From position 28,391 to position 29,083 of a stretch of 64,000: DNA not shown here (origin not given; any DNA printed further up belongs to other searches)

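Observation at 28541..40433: Amino-acid-type solute-binding protein plus Cache histidine kinase pair, tandemly duplicated and inserted inside the type IV pilus locus with an orphan CheY-like regulator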

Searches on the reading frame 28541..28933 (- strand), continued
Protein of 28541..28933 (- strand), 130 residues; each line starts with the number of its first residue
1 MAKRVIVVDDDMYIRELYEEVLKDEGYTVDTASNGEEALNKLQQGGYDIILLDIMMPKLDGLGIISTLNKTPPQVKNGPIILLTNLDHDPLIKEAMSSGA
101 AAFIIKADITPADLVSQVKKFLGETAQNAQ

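Call 77: search_protein_families(library=pfam, proteins=[L064:5450-7141:+, L064:7287-8945:+, L064:8945-9961:+, L064:9989-10384:+, L064:10427-11494:+, L058:6277-7494:+, L058:7517-8023:+, L058:8831-9976:+, L058:9986-10372:+], max_evalue=0.001)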
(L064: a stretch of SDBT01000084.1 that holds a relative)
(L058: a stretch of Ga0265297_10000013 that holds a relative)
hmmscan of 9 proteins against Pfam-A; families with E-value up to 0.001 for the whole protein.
L064:5450-7141:+ (563 aa): 3 families
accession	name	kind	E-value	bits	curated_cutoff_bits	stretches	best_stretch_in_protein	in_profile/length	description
PF02518.31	HATPase_c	-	4.3e-29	101.6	26.4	1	421-551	2-109/111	Histidine kinase-, DNA gyrase B-, and HSP90-like ATPase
PF00512.31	HisKA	-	2.9e-17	62.9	26.9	1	307-375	2-66/66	His Kinase A (phospho-acceptor) domain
PF16927.11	HisKA_7TM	-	0.00019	21.8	28.6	1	9-226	3-222/224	N-terminal 7TM region of histidine kinase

L064:7287-8945:+ (552 aa): 0 families

L064:8945-9961:+ (338 aa): 0 families

L064:9989-10384:+ (131 aa): 1 family
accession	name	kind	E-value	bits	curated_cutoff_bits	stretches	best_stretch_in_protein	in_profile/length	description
PF00072.30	Response_reg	-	1.1e-25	90.3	30.2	1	6-108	1-101/111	Response regulator receiver domain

L064:10427-11494:+ (355 aa): 2 families
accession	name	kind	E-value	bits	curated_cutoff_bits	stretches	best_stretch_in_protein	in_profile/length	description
PF11258.13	DUF3048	-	9.9e-49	165.7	25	1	69-202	7-147/148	Protein of unknown function (DUF3048) N-terminal domain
PF17479.7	DUF3048_C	-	1e-24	87.5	25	1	229-343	1-113/114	Protein of unknown function (DUF3048) C-terminal domain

L058:6277-7494:+ (405 aa): 1 family
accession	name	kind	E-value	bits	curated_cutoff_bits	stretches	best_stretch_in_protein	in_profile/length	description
PF04055.27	Radical_SAM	-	3.9e-16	60.1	29.5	1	86-244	1-162/166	Radical SAM superfamily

L058:7517-8023:+ (168 aa): 1 family
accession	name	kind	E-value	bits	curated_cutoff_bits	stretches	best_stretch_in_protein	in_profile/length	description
PF01965.30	DJ-1_PfpI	-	2.3e-41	141.8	26.6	1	3-166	1-164/165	DJ-1/PfpI family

L058:8831-9976:+ (381 aa): 1 family
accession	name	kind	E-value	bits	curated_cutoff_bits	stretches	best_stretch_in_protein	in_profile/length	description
PF14341.11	PilX_N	-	0.00031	21.1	25.5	1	7-57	1-51/51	PilX N-terminal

L058:9986-10372:+ (128 aa): 2 families
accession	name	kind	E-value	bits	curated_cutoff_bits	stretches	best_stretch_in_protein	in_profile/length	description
PF00072.30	Response_reg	-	3.4e-24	85.6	30.2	1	7-108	1-100/111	Response regulator receiver domain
PF01558.24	POR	-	0.00087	19.9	27.4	0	4-89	57-137/173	Pyruvate ferredoxin/flavodoxin oxidoreductase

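Call 81: find_encoding_contigs(protein=P0131, flank=10000, max_places=1)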
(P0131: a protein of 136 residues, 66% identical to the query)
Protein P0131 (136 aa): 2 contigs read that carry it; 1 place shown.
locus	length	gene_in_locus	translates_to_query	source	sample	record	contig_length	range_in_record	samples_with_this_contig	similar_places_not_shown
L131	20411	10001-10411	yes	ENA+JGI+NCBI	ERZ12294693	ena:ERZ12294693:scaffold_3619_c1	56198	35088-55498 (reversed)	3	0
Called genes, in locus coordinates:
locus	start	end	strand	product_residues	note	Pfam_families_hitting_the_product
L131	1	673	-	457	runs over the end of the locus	?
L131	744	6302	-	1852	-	PF00535:Glycos_transf_2, PF13506:Glyco_transf_21 (weak), PF13641:Glyco_tranf_2_3, PF13632:Glyco_trans_2_3, PF10102:DUF2341, PF13385:Laminin_G_3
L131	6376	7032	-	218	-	-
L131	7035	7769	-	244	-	PF03734:YkuD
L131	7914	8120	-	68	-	-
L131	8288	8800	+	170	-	-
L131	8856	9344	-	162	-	PF00710:Asparaginase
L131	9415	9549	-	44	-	-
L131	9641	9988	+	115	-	-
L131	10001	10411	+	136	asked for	PF00072:Response_reg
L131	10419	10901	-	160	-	-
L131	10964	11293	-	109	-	-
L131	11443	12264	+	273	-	PF01978:TrmB, PF13412:HTH_24 (faint), PF12840:HTH_20 (weak), PF13730:HTH_36 (faint)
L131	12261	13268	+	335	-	-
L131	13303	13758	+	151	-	-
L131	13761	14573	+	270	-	PF01978:TrmB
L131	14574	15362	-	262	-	PF03819:MazG (faint)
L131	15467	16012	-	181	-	-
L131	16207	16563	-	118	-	-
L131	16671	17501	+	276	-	PF01978:TrmB, PF13412:HTH_24 (faint), PF01022:HTH_5 (faint), PF08279:HTH_11 (weak)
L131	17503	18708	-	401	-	PF28597:T2SSF_N, PF00482:T2SSF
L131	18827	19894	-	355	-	PF00437:T2SSE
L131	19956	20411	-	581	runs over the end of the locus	PF05157:MshEN, PF00437:T2SSE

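Call 82: find_encoding_contigs(protein=P0087, flank=10000, max_places=1)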
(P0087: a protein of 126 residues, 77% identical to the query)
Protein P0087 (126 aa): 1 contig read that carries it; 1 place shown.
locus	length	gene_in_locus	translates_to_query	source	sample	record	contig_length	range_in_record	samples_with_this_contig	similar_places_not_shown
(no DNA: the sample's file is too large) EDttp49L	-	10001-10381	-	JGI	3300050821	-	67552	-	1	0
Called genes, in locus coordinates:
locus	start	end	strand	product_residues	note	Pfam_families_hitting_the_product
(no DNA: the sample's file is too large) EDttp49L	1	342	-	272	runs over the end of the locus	-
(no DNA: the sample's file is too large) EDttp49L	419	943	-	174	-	-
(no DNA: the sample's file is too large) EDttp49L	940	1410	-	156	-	PF07963:N_methyl (weak)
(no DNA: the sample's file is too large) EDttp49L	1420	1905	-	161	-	PF07963:N_methyl (weak)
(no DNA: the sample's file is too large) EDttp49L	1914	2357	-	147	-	PF07963:N_methyl (weak)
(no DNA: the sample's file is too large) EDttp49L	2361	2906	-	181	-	PF07963:N_methyl (weak), PF08334:T2SSG (weak)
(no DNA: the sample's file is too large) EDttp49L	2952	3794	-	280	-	PF06750:A24_N_bact, PF01478:Peptidase_A24 (weak)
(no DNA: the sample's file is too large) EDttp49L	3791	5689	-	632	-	PF02743:dCache_1, PF17201:Cache_3-Cache_2, PF00672:HAMP, PF00512:HisKA, PF02518:HATPase_c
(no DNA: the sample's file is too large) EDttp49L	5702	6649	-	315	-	PF00497:SBP_bac_3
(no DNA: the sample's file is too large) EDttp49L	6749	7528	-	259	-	-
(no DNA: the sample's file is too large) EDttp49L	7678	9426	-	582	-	-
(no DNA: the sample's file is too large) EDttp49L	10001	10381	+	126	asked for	PF00072:Response_reg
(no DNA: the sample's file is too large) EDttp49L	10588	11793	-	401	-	PF28597:T2SSF_N (weak), PF00482:T2SSF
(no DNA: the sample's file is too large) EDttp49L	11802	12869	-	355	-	PF00437:T2SSE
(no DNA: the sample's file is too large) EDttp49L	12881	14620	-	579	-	PF05157:MshEN, PF20720:nSTAND3 (faint), PF00437:T2SSE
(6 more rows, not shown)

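Call 83: find_encoding_contigs(protein=P0114, flank=10000, max_places=1)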
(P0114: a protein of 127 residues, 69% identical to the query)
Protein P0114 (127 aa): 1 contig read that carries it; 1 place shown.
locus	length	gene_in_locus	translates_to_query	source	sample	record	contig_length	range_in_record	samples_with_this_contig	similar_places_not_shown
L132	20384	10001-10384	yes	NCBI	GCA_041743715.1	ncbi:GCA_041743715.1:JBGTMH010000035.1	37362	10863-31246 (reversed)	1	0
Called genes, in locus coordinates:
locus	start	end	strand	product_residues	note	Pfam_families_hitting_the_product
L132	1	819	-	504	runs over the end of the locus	PF01276:OKR_DC_1, PF03711:OKR_DC_1_C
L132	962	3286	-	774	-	PF00931:NB-ARC, PF13401:AAA_22 (weak)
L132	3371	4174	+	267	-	-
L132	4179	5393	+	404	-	PF00464:SHMT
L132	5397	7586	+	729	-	PF13521:AAA_28, PF07992:Pyr_redox_2 (weak), PF13454:NAD_binding_9, PF13738:Pyr_redox_3 (weak)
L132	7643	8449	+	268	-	PF00459:Inositol_P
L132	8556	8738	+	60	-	-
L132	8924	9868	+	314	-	PF00294:PfkB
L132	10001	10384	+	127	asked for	PF00072:Response_reg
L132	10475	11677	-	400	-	PF28597:T2SSF_N, PF00482:T2SSF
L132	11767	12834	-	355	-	PF00437:T2SSE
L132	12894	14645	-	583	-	PF05157:MshEN, PF00437:T2SSE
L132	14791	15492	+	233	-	PF13177:DNA_pol3_delta2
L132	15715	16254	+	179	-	PF07452:CHRD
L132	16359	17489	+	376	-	PF07690:MFS_1 (weak)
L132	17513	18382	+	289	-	PF00892:EamA, PF03151:TPT (weak), PF00892:EamA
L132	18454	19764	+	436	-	PF07690:MFS_1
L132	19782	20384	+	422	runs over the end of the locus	PF05496:RuvB_N, PF00158:Sigma54_activat (faint), PF01078:Mg_chelatase (weak), PF00004:AAA, PF07724:AAA_2 (weak), PF07728:AAA_5 (weak), PF16193:AAA_assoc_2, PF12002:MgsA_C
